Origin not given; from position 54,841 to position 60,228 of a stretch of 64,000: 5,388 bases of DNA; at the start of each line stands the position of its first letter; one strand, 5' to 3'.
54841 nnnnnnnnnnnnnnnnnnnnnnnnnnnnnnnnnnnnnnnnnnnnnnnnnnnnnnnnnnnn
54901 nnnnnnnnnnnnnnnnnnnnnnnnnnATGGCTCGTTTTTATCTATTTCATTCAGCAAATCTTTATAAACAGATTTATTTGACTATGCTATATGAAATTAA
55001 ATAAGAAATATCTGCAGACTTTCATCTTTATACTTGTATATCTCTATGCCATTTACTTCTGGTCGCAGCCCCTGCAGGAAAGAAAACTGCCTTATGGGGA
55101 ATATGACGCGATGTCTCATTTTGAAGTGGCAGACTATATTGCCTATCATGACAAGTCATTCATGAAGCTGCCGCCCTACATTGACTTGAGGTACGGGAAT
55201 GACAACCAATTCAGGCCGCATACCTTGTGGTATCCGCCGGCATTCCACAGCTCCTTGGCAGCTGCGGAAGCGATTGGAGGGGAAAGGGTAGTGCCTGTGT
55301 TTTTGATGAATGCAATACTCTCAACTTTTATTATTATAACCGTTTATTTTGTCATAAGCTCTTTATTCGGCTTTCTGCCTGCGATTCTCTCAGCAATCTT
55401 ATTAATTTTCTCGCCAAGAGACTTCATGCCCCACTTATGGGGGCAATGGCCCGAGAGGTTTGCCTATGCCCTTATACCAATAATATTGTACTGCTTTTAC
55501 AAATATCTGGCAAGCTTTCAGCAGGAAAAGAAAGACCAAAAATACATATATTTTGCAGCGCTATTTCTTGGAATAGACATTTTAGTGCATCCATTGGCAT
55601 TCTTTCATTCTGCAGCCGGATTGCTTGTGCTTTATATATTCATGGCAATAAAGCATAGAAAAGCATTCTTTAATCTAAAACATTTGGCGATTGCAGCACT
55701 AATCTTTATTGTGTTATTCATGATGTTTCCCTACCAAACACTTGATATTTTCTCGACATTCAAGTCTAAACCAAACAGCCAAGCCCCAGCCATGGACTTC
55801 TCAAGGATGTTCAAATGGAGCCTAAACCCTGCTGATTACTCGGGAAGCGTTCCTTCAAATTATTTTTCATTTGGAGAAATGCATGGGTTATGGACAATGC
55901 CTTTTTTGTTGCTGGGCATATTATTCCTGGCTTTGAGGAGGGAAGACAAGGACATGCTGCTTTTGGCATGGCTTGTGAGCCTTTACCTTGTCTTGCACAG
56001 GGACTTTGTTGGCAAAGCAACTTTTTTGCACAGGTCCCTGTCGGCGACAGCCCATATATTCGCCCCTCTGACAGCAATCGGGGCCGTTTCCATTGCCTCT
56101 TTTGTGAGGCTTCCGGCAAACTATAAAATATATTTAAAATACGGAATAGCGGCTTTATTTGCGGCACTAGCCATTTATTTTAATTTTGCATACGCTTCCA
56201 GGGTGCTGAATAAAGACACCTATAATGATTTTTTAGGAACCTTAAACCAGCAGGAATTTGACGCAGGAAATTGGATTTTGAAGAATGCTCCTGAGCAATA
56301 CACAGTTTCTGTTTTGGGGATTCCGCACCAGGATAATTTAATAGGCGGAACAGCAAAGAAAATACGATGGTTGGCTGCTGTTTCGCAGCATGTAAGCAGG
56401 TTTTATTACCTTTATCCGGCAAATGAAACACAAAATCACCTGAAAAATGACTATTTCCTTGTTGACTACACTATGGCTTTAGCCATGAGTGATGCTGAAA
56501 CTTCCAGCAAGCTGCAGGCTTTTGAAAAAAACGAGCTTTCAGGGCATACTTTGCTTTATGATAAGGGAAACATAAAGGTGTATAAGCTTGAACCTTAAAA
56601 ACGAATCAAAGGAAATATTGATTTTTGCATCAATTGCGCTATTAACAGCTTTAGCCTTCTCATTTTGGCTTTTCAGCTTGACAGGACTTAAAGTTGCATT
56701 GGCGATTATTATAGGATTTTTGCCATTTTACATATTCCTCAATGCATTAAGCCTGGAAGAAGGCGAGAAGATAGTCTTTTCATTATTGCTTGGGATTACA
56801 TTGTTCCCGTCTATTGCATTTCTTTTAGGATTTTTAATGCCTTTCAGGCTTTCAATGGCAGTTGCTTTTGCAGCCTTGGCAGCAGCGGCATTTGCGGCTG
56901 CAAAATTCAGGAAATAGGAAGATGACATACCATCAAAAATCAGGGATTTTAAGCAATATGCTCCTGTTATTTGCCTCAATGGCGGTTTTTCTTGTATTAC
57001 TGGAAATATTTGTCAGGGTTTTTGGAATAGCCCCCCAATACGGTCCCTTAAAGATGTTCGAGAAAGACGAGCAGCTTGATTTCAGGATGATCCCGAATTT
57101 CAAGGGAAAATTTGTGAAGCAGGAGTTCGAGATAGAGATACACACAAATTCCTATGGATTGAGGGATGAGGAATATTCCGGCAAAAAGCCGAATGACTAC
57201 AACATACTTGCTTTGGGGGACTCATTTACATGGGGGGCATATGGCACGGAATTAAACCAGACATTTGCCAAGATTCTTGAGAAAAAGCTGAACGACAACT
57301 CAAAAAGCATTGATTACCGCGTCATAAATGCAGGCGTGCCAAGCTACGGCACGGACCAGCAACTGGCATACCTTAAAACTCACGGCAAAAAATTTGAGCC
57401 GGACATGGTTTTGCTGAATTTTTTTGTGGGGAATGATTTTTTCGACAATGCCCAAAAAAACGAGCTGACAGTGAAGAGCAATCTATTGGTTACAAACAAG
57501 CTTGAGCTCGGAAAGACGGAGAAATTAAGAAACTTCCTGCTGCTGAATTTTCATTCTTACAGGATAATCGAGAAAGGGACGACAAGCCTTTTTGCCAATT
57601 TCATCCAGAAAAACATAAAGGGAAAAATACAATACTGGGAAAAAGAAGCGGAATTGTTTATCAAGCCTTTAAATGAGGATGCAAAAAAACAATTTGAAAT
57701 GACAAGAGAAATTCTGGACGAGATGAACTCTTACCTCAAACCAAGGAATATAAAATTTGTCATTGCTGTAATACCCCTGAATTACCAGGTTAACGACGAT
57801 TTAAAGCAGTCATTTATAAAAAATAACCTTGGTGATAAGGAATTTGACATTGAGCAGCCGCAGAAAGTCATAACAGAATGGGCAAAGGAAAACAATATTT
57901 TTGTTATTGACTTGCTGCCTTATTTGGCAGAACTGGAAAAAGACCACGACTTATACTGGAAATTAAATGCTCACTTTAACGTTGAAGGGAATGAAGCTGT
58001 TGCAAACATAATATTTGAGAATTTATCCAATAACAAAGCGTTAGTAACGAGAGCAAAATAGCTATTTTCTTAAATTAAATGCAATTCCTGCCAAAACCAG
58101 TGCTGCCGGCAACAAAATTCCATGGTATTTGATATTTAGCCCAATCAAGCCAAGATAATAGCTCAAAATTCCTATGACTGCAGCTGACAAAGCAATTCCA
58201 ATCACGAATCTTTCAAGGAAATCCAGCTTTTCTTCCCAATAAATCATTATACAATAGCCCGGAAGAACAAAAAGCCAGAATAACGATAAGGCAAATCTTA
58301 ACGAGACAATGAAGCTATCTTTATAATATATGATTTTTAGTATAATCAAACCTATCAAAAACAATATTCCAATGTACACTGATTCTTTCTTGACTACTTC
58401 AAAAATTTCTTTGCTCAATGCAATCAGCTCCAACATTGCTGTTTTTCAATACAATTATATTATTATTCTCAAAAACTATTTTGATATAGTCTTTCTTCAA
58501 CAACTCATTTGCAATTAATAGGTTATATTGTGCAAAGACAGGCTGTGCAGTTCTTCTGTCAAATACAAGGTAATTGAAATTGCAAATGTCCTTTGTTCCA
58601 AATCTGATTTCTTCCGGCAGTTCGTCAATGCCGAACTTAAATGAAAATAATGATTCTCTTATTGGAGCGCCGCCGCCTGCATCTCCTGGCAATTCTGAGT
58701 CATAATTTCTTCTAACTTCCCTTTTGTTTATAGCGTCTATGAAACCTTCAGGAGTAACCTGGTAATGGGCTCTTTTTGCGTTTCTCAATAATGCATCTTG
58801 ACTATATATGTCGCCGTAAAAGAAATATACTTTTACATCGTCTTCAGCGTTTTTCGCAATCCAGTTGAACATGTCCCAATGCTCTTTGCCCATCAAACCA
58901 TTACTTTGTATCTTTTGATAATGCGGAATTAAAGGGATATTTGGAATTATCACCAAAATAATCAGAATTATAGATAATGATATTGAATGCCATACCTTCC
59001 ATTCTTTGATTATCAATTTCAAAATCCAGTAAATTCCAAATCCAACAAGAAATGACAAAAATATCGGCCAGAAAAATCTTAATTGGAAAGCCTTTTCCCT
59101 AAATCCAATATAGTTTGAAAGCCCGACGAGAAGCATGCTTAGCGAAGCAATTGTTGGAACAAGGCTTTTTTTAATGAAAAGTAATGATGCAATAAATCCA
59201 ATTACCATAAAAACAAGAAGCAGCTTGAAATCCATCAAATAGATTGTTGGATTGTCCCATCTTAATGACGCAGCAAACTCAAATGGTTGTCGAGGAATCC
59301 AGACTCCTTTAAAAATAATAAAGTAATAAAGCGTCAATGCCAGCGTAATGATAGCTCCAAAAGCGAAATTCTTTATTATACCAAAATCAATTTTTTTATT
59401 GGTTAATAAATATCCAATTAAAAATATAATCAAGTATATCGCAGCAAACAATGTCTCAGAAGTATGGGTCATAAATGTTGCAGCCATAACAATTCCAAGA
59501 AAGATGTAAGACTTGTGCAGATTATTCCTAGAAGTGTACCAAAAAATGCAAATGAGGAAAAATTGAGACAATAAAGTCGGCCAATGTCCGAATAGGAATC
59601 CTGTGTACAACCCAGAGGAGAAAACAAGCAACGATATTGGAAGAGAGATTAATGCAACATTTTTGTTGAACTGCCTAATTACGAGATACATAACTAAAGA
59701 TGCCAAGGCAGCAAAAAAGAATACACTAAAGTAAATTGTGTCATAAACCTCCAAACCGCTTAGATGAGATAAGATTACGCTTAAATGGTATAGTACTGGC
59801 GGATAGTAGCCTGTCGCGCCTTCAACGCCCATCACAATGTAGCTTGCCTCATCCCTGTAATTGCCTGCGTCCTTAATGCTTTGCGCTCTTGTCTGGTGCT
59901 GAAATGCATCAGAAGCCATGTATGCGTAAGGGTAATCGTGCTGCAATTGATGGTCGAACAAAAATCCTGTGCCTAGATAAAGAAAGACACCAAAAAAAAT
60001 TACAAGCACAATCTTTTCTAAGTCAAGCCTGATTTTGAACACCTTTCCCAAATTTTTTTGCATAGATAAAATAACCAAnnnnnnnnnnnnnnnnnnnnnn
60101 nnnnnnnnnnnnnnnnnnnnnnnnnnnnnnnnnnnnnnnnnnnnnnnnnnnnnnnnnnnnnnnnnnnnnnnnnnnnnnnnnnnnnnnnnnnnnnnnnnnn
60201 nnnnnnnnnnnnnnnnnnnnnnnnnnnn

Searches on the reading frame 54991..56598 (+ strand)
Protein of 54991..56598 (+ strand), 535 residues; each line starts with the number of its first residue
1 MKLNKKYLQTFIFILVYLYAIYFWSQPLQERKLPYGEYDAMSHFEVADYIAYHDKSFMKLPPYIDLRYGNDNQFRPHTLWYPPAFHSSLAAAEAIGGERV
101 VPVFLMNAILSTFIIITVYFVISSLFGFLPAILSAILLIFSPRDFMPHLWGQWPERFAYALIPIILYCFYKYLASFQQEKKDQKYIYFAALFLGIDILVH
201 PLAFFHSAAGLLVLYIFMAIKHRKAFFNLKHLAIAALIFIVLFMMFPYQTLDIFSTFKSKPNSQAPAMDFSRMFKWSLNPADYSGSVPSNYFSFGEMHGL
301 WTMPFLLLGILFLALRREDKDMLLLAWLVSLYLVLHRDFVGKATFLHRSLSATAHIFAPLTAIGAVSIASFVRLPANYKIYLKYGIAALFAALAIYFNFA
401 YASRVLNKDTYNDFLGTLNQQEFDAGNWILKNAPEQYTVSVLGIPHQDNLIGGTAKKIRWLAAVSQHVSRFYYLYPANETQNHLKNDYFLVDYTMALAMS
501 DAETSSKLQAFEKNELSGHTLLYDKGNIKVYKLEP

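Call 50: search_protein_families(library=pfam, proteins=[window:54991-56598:+], max_evalue=0.001)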
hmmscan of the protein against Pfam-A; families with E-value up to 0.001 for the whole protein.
window:54991-56598:+ (535 aa): 2 families
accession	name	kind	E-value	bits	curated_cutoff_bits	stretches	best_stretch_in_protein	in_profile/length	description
PF20176.3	DUF6541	-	1.6e-10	40.3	29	1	13-335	98-409/646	Family of unknown function (DUF6541)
PF13231.12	PMT_2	-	1.6e-06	28.9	26.1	1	82-244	3-155/160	Dolichyl-phosphate-mannose-protein mannosyltransferase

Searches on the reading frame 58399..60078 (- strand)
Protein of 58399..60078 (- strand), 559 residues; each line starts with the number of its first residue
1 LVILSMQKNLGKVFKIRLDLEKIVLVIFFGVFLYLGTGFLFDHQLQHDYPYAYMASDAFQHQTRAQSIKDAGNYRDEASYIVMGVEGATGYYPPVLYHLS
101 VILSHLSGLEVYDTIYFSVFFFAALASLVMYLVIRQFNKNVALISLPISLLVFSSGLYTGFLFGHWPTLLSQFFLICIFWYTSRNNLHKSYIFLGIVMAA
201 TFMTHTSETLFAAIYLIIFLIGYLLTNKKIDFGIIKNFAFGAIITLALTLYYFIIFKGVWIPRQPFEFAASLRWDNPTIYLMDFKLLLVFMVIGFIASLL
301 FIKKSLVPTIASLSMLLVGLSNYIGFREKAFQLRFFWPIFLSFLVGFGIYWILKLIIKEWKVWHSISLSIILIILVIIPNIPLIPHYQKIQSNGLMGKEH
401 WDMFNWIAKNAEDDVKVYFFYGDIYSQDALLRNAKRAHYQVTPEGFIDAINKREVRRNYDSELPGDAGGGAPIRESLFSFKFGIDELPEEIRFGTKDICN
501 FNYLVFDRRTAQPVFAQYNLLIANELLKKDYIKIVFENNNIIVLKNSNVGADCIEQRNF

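Call 30: search_protein_families(library=ncbifam, proteins=[window:58399-60078:-], max_evalue=0.001)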
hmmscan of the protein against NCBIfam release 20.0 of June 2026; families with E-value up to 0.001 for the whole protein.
window:58399-60078:- (559 aa): 0 families

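Call 50: search_protein_families(library=pfam, proteins=[window:58399-60078:-], max_evalue=0.001)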
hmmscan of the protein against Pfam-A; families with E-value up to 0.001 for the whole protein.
window:58399-60078:- (559 aa): 0 families
